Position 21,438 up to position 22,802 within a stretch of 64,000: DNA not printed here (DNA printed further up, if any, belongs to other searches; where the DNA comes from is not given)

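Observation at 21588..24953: NAD+ reconstitution module (NadV + NatV) with adjacent PRTase, plus a separate ADP-ribosylglycohydrolase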

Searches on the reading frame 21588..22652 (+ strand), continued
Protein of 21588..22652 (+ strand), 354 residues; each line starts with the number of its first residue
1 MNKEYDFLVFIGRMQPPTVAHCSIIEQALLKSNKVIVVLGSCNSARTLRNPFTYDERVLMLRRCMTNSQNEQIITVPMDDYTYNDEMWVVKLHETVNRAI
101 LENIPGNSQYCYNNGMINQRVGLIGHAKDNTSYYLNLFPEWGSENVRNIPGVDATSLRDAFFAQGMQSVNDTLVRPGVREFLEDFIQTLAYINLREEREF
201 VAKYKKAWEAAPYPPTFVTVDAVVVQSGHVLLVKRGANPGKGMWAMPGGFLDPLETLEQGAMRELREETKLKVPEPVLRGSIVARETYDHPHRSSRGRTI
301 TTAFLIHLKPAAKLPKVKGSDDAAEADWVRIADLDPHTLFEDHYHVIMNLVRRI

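Call 74: get_annotated_region(hit=H155, flank=3000)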
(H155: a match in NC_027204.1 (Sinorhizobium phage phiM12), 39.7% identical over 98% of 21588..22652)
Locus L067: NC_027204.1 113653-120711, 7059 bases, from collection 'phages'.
description: Sinorhizobium phage phiM12, complete genome.
organism: Sinorhizobium phage phiM12 (NCBI taxid 1357423)
taxonomy: Viruses; Duplodnaviria; Heunggongvirae; Uroviricota; Caudoviricetes; Emdodecavirus; Emdodecavirus M12
host: Sinorhizobium meliloti; source: -; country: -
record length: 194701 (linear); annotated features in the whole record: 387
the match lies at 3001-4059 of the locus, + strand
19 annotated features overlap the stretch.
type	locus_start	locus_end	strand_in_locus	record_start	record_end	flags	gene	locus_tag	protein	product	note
CDS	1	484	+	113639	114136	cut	-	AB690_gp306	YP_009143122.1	hypothetical protein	-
CDS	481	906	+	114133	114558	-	-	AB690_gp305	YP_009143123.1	hypothetical protein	-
CDS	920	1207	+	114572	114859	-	-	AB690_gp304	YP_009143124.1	tRNA amidotransferase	contains domain glyc_debranch[TIGR01531], glycogen debranching enzyme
CDS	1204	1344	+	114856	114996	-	-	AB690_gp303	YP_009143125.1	hypothetical protein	YqeY[pfam09424], YqeY-like protein domain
CDS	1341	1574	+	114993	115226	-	-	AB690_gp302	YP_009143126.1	hypothetical protein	-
CDS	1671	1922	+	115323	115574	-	-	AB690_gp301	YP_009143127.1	hypothetical protein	-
CDS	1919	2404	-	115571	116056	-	-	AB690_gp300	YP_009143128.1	hypothetical protein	-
CDS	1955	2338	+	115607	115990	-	-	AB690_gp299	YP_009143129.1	hypothetical protein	-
CDS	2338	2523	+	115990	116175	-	-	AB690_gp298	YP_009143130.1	hypothetical protein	-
CDS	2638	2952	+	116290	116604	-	-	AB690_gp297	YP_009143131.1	hypothetical protein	-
CDS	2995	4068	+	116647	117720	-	-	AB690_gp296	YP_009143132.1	cytidyltransferase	contains domains NMNAT_Nudix[cd02168], Nicotinamide/nicotinate mononucleotide adenylyltransferase; and COG1051, ...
CDS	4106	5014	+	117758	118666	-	-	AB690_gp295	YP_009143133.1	nicotinamide phosphoribosyl transferase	contains domain NAPRTase[pfam04095], Nicotinate phosphoribosyltransferase (NAPRTase) family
CDS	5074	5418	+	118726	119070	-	-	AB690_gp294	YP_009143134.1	hypothetical protein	-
CDS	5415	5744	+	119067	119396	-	-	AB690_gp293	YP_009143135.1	hypothetical protein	-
CDS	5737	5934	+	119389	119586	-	-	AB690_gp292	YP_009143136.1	hypothetical protein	-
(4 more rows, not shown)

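Call 75: get_annotated_region(hit=H156, flank=3000)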
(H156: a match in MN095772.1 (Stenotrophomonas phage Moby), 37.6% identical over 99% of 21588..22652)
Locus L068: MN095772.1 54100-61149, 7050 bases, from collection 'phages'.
description: Stenotrophomonas phage Moby, complete genome.
organism: Stenotrophomonas phage Moby (NCBI taxid 2601680)
taxonomy: Viruses; Duplodnaviria; Heunggongvirae; Uroviricota; Caudoviricetes; Menderavirus; Menderavirus moby
host: Stenotrophomonas maltophilia; source: wastewater treatment plant; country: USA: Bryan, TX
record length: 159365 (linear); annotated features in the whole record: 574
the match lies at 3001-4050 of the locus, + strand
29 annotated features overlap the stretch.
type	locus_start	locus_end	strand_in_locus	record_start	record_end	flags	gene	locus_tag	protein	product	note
CDS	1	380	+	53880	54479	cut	-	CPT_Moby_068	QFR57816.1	exonuclease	BLAST homology to T4 NP_049629.1 [gene=dexA] [protein=exodeoxyribonuclease] evalue=7.25492e-26; InterProScan IPR033390 ...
regulatory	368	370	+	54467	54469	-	-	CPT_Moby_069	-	ribosome_binding_site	CPT_Moby_069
CDS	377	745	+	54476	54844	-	-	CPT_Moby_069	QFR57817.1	hypothetical protein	-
regulatory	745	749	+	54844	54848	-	-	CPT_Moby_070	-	ribosome_binding_site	CPT_Moby_070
CDS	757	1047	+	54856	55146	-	-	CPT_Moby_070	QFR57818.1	hypothetical protein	-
regulatory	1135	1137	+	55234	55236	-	-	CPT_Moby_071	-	ribosome_binding_site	CPT_Moby_071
CDS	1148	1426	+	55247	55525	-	-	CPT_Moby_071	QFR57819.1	hypothetical protein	-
regulatory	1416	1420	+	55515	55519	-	-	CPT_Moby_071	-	ribosome_binding_site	CPT_Moby_072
CDS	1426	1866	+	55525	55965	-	-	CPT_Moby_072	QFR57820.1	hypothetical protein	-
regulatory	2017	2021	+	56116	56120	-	-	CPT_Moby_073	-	ribosome_binding_site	CPT_Moby_073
CDS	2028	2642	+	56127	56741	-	-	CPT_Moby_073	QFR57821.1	hypothetical protein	-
regulatory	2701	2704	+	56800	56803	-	-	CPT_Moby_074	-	ribosome_binding_site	CPT_Moby_074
CDS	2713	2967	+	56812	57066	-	-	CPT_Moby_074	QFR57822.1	hypothetical protein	-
regulatory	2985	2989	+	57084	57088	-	-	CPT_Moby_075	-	ribosome_binding_site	CPT_Moby_075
CDS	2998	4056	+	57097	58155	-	-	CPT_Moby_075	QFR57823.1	bifunctional NMN adenylyltransferase/Nudix hydrolase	BLAST homology to Synechocystis sp. (strain PCC 6803 / Kazusa) Q55928 [gene=slr0787] [protein=bifunctional NMN ...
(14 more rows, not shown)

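Call 76: get_annotated_region(hit=H158, flank=3000)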
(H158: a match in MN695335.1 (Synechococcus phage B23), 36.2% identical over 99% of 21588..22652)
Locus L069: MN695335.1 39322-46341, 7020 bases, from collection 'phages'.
description: Synechococcus phage B23, complete genome.
organism: Synechococcus phage B23 (NCBI taxid 2674977)
taxonomy: Viruses; Duplodnaviria; Heunggongvirae; Uroviricota; Caudoviricetes; Kyanoviridae
host: Synechoccus sp.; source: -; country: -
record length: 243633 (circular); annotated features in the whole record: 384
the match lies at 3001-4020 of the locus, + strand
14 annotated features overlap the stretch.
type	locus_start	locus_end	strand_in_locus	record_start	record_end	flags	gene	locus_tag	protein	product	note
CDS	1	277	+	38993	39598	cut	-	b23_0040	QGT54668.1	hypothetical protein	gp40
CDS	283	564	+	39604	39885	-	-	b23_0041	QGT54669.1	hypothetical protein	gp41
CDS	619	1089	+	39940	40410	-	-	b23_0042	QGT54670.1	hypothetical protein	gp42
CDS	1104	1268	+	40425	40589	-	-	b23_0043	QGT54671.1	hypothetical protein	gp43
CDS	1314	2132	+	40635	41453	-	-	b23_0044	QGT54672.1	hypothetical protein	gp44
CDS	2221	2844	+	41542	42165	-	-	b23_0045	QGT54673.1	translation initiation factor 2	gp45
CDS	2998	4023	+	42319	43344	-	-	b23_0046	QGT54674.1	nicotinamide-nucleotide adenylyltransferase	gp46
CDS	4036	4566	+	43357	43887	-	-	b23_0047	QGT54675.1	hypothetical protein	gp47; Phage protein (ACLAME 1218)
CDS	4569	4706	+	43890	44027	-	-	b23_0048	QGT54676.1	hypothetical protein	gp48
CDS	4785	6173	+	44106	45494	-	-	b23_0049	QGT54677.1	nicotinamide phosphoribosyltransferase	gp49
CDS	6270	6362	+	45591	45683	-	-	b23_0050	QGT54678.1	hypothetical protein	gp50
tRNA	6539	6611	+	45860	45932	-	-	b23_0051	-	tRNA-Lys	tRNA-Lys-TTT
tRNA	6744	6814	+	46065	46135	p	-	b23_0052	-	tRNA-OTHER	tRNA-Pseudo-CCA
tRNA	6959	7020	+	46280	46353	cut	-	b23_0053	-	tRNA-Asp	tRNA-Asp-GTC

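Call 77: get_annotated_region(hit=H168, flank=3000)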
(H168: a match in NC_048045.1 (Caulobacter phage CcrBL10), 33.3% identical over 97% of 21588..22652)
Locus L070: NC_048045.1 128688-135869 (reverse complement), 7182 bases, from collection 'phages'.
description: Caulobacter phage CcrBL10, complete genome.
organism: Caulobacter phage CcrBL10 (NCBI taxid 2283269)
taxonomy: Viruses; Duplodnaviria; Heunggongvirae; Uroviricota; Caudoviricetes; Dolichocephalovirinae; Poindextervirus; Poindextervirus BL10
host: Caulobacter vibrioides CB15; source: -; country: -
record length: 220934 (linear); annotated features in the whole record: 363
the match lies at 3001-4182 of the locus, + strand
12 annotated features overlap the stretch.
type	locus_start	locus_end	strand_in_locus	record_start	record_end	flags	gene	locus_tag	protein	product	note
CDS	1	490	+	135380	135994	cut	-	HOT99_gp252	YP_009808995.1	metal-dependent phosphohydrolase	-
CDS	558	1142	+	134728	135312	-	-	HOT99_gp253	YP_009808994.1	hypothetical protein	-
CDS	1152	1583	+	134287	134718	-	-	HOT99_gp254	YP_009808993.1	hypothetical protein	-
CDS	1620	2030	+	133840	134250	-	-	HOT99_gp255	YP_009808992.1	hypothetical protein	-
CDS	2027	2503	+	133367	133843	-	-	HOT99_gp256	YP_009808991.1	hydrolase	-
CDS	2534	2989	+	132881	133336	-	-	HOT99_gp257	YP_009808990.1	hypothetical protein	-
CDS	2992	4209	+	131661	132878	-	-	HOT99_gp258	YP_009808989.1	cytidyltransferase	nicotinamide-nucleotide adenylyltransferase, NadM family/ ADP-ribose pyrophosphatase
CDS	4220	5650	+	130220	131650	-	-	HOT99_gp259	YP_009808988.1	nicotinamide phosphoribosyl transferase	-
CDS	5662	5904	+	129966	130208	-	-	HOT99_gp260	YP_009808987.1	hypothetical protein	-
CDS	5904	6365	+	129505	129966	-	-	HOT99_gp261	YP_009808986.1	lipoprotein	-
CDS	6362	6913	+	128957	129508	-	-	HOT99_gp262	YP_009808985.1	hypothetical protein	-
CDS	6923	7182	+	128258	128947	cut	-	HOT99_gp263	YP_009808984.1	hypothetical protein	-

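Call 78: get_annotated_region(hit=H161, flank=3000)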
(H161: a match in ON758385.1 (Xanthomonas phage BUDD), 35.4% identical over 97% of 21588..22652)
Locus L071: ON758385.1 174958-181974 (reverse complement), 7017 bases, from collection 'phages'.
description: Xanthomonas phage BUDD, complete genome.
organism: Xanthomonas phage BUDD (NCBI taxid 2961708)
taxonomy: Viruses; Duplodnaviria; Heunggongvirae; Uroviricota; Caudoviricetes
host: Xanthomonas sp.; source: farm ditch water; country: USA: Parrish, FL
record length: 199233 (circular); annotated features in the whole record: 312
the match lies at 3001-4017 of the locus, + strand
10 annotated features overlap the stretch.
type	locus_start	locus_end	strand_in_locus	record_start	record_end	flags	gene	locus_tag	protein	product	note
CDS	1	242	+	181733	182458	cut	-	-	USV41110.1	2OG-Fe(II) oxygenase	-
CDS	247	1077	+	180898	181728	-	-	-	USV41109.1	NAD(+) synthase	-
CDS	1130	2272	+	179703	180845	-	-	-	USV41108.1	hypothetical protein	-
CDS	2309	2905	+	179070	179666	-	-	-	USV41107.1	hypothetical protein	-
CDS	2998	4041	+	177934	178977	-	-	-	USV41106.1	nicotinamide-nucleotide adenylyltransferase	-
CDS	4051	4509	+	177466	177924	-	-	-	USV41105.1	hypothetical protein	-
CDS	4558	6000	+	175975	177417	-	-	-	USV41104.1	nicotinamide phosphoribosyltransferase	-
CDS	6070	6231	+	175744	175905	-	-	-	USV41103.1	hypothetical protein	-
CDS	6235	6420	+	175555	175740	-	-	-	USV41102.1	hypothetical protein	-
CDS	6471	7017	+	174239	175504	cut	-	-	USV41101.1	glycosyltransferase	-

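Call 84: find_related_loci(query=A4, collection=genome_contigs, flank=3000)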
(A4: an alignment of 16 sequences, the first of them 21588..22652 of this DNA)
Query A4 (354 aa) in genome_contigs; peptide patterns used: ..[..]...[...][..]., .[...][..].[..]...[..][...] (x = any residue, [..] = any of these).
600 stretches matched a pattern (row limit reached: there are more); 513 encode a relative of the query (tblastn E <= 1e-3); the best 80 are kept; 80 distinct loci.
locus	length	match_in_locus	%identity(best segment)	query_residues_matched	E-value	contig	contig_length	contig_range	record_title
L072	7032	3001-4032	49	2-350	4e-113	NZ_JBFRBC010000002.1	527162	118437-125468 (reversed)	Microbulbifer sp. TYP-18 scaffold2, whole genome shotgun sequence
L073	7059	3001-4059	48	1-351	2e-112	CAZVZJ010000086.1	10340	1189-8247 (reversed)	MAG TPA_asm: uncultured Marinicella sp. isolate binchicken_co366_14 genome assembly, contig: NODE_4723_length_10340_cov_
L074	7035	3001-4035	49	2-351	7e-112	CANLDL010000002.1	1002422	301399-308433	uncultured Pseudomonadales bacterium isolate 207.fasta genome assembly, contig: NODE_2, whole genome shotgun sequence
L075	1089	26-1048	49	1-351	3e-122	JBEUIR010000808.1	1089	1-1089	MAG: Candidatus Thiothrix namsaraevi isolate LIN_1_Thio scaffold_927, whole genome shotgun sequence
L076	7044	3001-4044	48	1-351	3e-111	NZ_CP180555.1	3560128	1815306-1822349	Neptuniibacter sp. QD48_55 chromosome, complete genome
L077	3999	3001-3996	49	5-351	1e-110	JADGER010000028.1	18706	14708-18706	MAG: Sulfurovaceae bacterium isolate BB41 NODE_2765_length_18706_cov_13.653625, whole genome shotgun sequence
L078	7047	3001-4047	48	1-351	2e-110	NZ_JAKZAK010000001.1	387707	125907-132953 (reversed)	Marinobacter xestospongiae strain JCM 17469 contig1, whole genome shotgun sequence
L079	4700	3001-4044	48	1-351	1e-110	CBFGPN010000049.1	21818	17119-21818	MAG TPA_asm: uncultured Cellvibrio sp. isolate SRR14536361_metabat2_2 genome assembly, contig: ERZ27321110.891, whole ge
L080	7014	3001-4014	47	4-354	2e-109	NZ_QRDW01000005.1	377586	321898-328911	Aestuariispira insulae strain CECT 8488 Ga0244593_105, whole genome shotgun sequence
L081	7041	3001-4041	48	1-351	2e-109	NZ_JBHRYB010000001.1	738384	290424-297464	Bacterioplanoides pacificum strain KCTC 42424 soapdenovo_K_127_1, whole genome shotgun sequence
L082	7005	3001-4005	49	2-351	5e-108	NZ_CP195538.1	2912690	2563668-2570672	Psychrobacter sp. DM8 chromosome, complete genome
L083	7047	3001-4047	46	1-351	5e-108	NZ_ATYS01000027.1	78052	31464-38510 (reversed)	Budvicia aquatica DSM 5075 = ATCC 35567 strain DSM 5075 YWEDRAFT_scaffold_21.22_C, whole genome shotgun sequence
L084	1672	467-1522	48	1-351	2e-115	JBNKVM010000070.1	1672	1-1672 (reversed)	MAG: Thiohalomonadaceae bacterium isolate A1A2.bin.19.orig k141_731317, whole genome shotgun sequence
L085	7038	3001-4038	47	2-351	2e-107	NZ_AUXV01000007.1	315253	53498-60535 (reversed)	Pseudoalteromonas luteoviolacea S2607 contig_15, whole genome shotgun sequence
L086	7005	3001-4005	48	2-351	3e-107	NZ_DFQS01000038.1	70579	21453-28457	MAG: Psychrobacter sp. UBA3483 UBA3483_contig_83, whole genome shotgun sequence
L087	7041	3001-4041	48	2-351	2e-107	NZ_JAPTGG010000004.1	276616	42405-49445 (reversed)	Dasania phycosphaerae strain GY-19 NODE_4_length_276616_cov_140.497166, whole genome shotgun sequence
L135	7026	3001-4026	43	5-351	5e-90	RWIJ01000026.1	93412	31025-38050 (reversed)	Azospirillum sp. 412522 scaffold_26_size93412, whole genome shotgun sequence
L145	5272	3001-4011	40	4-354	2e-86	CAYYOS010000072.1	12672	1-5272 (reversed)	MAG TPA_asm: uncultured Burkholderiales bacterium isolate binchicken_co174_53 genome assembly, contig: NODE_684_length_1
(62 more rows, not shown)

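Call 92: search_protein_families(library=pfam, proteins=[L072:5659-6873:+, L135:4158-5870:+, L145:2081-2998:+, L087:5730-6761:+], max_evalue=0.01)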
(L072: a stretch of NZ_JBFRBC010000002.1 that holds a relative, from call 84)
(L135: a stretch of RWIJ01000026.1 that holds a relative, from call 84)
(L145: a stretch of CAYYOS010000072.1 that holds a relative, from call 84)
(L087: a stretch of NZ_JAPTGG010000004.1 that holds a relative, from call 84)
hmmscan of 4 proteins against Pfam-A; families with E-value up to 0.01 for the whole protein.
L072:5659-6873:+ (404 aa): 1 family
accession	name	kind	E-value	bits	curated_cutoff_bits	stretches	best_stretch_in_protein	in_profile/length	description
PF01145.31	Band_7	-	6.4e-20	72.4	23.6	1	8-196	2-171/176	SPFH domain / Band 7 family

L135:4158-5870:+ (570 aa): 2 families
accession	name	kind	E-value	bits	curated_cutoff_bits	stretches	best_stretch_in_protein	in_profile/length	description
PF02540.23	NAD_synthase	-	1.5e-62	211.3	21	1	278-544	2-241/242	NAD synthase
PF00795.27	CN_hydrolase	-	1.2e-22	80.9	23.2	1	13-240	4-238/256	Carbon-nitrogen hydrolase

L145:2081-2998:+ (305 aa): 1 family
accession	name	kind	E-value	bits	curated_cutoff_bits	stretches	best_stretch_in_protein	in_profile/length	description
PF02445.21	NadA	-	1.3e-82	277.7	27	1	4-298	11-295/295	Quinolinate synthetase A protein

L087:5730-6761:+ (343 aa): 2 families
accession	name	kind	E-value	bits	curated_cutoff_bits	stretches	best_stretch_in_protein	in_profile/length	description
PF01145.31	Band_7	-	1e-18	68.4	23.6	1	9-194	3-173/176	SPFH domain / Band 7 family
PF13421.11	Band_7_1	-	0.004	17.2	24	1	34-176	71-205/211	SPFH domain-Band 7 family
